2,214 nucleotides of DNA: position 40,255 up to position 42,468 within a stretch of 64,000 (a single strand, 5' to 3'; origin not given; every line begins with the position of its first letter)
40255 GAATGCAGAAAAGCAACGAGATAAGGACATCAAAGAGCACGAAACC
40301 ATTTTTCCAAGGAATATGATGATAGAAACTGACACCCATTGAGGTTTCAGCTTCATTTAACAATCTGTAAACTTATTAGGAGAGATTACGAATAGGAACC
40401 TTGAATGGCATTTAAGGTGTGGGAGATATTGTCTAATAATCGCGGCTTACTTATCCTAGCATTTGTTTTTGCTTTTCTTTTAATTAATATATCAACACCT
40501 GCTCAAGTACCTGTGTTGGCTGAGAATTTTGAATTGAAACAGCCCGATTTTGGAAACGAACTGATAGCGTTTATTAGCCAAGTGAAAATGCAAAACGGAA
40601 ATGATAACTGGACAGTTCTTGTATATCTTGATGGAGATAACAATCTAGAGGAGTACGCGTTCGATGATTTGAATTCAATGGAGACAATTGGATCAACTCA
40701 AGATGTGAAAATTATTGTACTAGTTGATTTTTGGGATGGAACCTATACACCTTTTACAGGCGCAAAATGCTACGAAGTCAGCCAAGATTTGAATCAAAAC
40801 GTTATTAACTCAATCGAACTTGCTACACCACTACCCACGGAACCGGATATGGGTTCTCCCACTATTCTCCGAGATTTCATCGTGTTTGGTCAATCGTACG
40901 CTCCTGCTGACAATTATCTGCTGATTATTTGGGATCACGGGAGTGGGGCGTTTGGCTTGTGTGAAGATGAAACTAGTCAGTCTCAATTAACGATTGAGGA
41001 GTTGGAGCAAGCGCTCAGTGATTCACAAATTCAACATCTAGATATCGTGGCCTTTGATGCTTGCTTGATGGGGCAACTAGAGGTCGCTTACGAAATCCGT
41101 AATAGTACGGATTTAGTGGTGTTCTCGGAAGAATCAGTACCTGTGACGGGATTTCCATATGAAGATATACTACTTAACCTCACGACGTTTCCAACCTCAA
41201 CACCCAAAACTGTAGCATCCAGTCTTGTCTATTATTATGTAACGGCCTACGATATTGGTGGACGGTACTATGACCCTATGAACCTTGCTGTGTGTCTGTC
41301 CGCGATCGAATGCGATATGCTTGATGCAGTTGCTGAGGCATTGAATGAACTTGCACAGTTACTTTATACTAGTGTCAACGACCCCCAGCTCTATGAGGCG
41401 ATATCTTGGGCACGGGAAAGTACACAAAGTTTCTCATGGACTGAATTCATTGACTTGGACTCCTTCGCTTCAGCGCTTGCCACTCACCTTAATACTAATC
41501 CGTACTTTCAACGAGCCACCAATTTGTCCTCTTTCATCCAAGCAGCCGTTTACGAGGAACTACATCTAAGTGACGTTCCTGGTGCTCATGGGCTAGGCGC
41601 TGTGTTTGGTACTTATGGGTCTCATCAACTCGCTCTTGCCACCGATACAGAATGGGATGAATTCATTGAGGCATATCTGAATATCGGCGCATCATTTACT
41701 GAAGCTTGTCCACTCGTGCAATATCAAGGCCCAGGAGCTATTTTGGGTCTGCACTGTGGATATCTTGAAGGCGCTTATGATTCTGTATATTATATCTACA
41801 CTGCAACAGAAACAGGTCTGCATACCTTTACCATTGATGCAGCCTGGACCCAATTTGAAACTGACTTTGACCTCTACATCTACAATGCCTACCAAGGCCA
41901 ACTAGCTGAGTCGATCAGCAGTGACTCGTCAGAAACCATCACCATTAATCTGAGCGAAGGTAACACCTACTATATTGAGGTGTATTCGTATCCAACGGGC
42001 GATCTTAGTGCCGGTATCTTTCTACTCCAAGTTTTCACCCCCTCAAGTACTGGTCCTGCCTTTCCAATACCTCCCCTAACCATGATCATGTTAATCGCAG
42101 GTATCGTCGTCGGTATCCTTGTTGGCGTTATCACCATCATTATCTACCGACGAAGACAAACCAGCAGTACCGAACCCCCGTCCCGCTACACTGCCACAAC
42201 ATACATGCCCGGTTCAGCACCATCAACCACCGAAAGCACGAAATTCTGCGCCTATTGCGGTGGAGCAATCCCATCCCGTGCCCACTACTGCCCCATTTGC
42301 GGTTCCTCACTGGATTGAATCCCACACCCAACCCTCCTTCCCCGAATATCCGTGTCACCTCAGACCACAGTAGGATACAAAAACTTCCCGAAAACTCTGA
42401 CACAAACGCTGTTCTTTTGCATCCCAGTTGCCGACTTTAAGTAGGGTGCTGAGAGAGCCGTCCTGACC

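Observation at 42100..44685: GC-rich island encoding a family-B DNA polymerase paralog with degenerate exonuclease motifs and a degenerate motif C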

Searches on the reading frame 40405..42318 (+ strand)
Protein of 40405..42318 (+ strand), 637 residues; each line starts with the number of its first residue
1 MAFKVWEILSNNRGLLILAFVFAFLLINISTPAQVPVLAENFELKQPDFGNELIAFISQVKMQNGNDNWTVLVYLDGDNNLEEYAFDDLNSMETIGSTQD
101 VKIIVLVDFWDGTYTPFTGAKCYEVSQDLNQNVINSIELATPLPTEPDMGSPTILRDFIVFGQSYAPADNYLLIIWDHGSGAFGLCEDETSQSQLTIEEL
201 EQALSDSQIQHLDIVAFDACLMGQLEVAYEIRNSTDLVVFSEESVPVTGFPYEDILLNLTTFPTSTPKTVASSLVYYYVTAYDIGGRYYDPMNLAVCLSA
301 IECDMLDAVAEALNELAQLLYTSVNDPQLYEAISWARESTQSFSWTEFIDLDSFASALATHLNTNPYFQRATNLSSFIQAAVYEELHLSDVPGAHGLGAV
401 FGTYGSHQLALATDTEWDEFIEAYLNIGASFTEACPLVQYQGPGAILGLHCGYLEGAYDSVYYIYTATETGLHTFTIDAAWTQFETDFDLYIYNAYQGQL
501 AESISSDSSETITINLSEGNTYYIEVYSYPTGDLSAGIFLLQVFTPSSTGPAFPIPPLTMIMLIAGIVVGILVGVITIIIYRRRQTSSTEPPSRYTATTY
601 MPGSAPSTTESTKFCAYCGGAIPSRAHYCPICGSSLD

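Call 3: search_protein_families(library=pfam, proteins=[window:40405-42318:+], max_evalue=0.01)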
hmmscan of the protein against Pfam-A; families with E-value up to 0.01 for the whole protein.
window:40405-42318:+ (637 aa): 4 families
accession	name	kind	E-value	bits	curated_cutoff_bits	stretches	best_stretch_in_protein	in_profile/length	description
PF03415.19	Peptidase_C11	-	2.7e-46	159.2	25.8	1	73-385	1-294/359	Clostripain family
PF04151.21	PPC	-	0.00011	23.5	25.9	1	462-528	5-70/70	Bacterial pre-peptidase C-terminal domain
PF13240.11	Zn_Ribbon_1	-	0.0045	17.2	25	0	614-636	1-23/23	zinc-ribbon domain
PF12773.13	DZR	-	0.0098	16.5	27.3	0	615-636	1-22/45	Double zinc ribbon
